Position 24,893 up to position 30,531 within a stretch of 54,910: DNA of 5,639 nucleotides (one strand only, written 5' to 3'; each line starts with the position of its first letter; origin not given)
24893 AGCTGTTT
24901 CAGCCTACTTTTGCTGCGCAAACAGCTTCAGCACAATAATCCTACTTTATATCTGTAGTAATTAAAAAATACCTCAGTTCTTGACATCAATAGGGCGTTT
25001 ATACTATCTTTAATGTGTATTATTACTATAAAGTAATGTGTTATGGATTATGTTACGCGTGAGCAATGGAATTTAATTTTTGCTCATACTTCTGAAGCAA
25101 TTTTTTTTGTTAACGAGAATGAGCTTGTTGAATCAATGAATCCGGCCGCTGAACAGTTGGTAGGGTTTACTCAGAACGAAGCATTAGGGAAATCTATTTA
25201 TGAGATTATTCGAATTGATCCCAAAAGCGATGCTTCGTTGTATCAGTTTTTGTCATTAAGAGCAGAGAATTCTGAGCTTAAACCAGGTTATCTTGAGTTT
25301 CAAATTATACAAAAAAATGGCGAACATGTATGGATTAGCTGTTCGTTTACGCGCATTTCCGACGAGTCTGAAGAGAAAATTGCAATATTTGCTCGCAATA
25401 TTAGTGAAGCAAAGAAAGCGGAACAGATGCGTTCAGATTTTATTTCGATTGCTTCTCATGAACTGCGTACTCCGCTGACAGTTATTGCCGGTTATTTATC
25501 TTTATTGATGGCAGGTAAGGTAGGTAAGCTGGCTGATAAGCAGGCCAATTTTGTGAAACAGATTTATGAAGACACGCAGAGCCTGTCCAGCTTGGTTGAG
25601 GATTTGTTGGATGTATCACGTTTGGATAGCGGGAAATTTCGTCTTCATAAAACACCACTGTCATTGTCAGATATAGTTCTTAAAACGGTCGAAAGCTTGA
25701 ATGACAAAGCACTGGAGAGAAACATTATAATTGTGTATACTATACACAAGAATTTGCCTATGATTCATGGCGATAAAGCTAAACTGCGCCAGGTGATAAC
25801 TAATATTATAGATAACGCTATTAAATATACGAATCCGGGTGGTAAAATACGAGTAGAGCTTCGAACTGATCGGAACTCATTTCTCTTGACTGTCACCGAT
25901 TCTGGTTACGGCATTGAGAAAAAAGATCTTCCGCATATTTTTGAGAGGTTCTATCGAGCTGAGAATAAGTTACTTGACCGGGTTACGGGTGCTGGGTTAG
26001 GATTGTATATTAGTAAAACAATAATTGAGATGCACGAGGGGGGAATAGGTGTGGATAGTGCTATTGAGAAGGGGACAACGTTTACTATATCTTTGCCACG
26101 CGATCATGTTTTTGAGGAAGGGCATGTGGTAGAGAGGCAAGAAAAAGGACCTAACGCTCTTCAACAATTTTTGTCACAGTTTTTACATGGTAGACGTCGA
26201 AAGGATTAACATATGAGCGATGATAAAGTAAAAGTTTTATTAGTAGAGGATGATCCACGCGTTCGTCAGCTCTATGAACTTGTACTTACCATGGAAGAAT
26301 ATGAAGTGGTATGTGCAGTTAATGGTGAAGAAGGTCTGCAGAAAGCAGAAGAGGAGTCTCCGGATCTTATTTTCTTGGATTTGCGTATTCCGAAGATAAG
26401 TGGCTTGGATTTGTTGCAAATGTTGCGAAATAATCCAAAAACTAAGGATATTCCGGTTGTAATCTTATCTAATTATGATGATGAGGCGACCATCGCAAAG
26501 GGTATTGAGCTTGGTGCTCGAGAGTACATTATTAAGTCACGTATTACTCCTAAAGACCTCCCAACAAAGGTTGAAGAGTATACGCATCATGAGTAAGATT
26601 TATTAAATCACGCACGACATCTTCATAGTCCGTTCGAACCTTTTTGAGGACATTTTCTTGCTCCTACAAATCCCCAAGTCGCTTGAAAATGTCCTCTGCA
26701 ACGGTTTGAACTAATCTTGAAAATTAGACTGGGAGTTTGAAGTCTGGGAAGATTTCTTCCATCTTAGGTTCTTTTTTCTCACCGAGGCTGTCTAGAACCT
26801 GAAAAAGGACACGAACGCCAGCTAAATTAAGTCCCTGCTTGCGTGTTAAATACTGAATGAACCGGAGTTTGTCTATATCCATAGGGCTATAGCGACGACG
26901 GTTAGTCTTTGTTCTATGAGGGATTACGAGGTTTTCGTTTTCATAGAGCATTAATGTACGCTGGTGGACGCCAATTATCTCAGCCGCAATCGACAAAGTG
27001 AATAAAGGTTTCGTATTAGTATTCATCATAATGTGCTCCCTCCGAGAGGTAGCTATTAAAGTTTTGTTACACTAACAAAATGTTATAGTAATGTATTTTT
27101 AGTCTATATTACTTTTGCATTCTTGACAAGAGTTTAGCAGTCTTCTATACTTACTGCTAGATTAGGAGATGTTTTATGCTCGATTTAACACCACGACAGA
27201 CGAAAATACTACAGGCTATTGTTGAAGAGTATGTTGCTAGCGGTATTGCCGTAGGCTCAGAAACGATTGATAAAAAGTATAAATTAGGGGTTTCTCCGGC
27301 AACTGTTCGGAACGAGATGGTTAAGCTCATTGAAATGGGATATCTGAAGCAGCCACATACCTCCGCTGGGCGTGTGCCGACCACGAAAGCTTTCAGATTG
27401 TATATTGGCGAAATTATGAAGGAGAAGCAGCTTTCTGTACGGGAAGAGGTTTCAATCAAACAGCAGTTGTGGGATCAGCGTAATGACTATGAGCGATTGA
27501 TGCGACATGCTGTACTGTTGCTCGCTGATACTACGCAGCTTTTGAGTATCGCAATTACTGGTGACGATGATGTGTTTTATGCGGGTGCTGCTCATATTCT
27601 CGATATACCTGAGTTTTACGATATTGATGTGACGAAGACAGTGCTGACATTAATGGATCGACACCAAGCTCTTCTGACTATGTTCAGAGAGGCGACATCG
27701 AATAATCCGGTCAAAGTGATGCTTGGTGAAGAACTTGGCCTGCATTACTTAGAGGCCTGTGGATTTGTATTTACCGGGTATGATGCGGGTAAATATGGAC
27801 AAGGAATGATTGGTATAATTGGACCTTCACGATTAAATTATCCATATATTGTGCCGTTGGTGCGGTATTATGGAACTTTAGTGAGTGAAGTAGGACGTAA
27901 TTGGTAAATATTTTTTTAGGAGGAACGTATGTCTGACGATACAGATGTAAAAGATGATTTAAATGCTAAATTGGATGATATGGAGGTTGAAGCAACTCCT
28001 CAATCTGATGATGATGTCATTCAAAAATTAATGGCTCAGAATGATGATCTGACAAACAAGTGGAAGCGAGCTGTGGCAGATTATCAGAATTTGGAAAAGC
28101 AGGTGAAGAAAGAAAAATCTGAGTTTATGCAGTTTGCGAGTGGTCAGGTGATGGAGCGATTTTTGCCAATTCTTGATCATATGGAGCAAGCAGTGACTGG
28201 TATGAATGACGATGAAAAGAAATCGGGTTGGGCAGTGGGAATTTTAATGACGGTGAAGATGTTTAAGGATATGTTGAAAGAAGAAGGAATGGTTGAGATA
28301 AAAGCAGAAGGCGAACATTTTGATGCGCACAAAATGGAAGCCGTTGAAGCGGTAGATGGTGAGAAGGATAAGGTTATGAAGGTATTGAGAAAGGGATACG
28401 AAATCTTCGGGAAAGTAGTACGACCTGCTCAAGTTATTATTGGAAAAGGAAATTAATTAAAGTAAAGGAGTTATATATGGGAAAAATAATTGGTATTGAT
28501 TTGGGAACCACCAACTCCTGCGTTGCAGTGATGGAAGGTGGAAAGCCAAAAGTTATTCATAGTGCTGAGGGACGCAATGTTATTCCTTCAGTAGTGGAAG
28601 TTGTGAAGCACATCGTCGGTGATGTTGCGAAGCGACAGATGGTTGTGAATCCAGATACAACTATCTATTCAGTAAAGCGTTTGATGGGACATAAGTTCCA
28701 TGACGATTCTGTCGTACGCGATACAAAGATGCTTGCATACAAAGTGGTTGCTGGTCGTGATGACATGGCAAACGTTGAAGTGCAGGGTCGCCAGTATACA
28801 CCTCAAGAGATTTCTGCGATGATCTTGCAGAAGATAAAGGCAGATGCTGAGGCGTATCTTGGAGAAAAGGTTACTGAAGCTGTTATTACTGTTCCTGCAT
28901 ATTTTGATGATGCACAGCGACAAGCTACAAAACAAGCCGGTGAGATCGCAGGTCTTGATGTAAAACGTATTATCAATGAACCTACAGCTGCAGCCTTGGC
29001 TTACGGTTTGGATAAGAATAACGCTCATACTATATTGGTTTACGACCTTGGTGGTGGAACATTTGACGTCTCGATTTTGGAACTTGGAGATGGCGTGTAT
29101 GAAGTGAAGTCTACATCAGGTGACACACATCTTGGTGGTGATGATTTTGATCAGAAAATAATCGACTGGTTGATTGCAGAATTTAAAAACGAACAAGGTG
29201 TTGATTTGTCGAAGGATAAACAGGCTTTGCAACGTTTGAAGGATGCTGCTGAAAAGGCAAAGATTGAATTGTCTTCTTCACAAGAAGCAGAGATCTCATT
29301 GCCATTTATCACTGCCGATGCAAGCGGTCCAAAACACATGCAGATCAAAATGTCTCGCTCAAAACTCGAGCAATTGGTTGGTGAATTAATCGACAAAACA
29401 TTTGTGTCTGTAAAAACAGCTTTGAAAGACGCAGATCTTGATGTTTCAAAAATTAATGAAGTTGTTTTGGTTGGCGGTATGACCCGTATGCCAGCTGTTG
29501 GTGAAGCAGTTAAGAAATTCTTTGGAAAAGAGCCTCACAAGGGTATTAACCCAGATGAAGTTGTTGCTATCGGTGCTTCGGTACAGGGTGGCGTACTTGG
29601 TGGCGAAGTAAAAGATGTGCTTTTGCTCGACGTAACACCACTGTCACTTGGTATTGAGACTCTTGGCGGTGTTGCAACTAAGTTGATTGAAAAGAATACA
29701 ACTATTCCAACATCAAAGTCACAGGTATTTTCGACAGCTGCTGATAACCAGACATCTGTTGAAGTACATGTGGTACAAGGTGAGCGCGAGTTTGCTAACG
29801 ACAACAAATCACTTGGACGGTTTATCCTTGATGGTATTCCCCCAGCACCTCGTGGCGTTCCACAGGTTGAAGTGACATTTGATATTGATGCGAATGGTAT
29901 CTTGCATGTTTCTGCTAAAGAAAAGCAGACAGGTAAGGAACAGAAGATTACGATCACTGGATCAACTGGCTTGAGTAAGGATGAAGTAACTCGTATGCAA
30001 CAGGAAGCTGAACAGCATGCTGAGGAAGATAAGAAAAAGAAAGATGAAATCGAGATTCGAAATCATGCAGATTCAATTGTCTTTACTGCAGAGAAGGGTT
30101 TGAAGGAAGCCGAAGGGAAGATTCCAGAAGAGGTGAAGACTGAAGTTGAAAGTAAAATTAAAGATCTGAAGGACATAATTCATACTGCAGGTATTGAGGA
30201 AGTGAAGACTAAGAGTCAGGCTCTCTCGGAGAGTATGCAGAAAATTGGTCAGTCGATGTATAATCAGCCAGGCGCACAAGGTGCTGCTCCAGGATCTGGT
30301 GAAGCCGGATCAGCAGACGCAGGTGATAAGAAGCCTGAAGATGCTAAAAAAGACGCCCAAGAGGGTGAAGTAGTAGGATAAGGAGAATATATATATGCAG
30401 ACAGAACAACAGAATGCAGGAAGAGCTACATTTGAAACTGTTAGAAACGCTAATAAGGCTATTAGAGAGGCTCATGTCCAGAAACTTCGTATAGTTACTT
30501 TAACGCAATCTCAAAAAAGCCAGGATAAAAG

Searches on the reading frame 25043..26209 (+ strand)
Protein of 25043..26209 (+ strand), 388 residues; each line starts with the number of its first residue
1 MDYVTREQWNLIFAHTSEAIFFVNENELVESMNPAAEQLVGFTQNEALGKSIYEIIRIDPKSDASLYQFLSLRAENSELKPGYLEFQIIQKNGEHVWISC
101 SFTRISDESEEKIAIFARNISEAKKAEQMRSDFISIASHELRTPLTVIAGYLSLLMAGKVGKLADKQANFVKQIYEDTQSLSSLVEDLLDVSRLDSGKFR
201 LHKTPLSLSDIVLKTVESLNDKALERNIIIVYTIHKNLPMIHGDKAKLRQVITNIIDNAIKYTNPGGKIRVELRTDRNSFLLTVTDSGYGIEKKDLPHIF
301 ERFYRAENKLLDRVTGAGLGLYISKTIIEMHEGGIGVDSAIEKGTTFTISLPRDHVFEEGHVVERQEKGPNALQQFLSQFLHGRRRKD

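Call 37: search_protein_families(library=pfam, proteins=[window:25043-26209:+], max_evalue=0.00001)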
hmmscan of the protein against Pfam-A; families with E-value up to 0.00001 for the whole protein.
window:25043-26209:+ (388 aa): 5 families
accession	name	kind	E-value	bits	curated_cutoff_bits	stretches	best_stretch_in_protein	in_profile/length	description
PF02518.31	HATPase_c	-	2.2e-29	102.6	26.4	1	243-354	1-110/111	Histidine kinase-, DNA gyrase B-, and HSP90-like ATPase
PF00512.31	HisKA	-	2.1e-20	73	26.9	1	129-197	1-66/66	His Kinase A (phospho-acceptor) domain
PF13426.13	PAS_9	-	4.2e-14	53.1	27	1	18-122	2-103/103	PAS domain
PF00989.32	PAS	-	3.2e-09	37.2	22.6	1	8-116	2-107/113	PAS fold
PF08447.18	PAS_3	-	3.2e-06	27.8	25.6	1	31-112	3-82/89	PAS fold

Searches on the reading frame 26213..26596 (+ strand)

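Call 63: search_protein_families(library=pfam, proteins=[window:26213-26596:+], max_evalue=0.0001)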
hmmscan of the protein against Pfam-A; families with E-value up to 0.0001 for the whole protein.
window:26213-26596:+ (127 aa): 1 family
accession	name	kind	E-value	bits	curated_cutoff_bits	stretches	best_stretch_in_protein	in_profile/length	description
PF00072.30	Response_reg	-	1.8e-26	92.9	30.2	1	8-120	1-110/111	Response regulator receiver domain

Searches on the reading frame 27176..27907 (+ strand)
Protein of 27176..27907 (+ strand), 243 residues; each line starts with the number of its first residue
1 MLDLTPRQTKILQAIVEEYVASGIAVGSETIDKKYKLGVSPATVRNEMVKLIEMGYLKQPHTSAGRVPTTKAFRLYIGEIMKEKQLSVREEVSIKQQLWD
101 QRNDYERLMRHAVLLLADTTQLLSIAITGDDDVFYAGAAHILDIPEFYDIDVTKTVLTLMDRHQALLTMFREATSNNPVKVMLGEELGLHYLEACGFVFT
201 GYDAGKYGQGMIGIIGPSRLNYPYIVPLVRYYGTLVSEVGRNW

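Call 37: search_protein_families(library=pfam, proteins=[window:27176-27907:+], max_evalue=0.00001)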
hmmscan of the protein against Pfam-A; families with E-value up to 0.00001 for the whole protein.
window:27176-27907:+ (243 aa): 2 families
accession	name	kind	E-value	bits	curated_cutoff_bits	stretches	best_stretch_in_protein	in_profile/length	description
PF01628.27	HrcA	-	1.1e-21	78.2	22.2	1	86-225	87-214/215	HrcA protein C terminal domain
PF03444.21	HrcA_DNA-bdg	-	1.6e-06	28.1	21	1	3-74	1-71/79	Winged helix-turn-helix transcription repressor, HrcA DNA-binding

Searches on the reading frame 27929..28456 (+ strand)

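Call 63: search_protein_families(library=pfam, proteins=[window:27929-28456:+], max_evalue=0.0001)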
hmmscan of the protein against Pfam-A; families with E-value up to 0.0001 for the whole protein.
window:27929-28456:+ (175 aa): 1 family
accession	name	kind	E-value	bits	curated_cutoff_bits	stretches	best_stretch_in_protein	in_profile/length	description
PF01025.24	GrpE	-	2.4e-35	122.1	25.8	1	18-173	7-165/165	GrpE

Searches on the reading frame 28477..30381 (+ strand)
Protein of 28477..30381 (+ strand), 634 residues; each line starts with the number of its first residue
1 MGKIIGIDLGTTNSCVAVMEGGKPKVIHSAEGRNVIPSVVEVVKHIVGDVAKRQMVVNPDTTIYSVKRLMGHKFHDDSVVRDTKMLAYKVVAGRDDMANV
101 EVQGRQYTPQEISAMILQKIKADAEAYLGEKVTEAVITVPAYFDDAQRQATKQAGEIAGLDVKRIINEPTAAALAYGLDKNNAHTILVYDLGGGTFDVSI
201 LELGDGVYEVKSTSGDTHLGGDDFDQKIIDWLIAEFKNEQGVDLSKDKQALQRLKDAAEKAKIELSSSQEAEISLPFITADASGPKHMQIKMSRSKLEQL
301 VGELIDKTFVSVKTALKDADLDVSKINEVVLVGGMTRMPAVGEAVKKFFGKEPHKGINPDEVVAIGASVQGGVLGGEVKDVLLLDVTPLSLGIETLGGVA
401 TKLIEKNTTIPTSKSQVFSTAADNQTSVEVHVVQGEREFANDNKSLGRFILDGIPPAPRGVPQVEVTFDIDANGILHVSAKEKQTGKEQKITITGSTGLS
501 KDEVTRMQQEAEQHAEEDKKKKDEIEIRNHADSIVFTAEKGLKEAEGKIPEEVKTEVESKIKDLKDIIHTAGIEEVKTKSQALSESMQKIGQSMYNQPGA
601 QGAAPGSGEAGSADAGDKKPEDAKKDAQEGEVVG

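Call 37: search_protein_families(library=pfam, proteins=[window:28477-30381:+], max_evalue=0.00001)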
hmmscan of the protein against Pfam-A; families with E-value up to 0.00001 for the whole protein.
window:28477-30381:+ (634 aa): 2 families
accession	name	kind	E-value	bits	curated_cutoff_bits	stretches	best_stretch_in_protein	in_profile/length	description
PF00012.26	HSP70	-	2.9e-258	858.5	20.6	1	4-595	1-598/599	Hsp70 protein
PF06723.19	MreB_Mbl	-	2.1e-18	66.7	27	1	117-368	78-316/327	MreB/Mbl protein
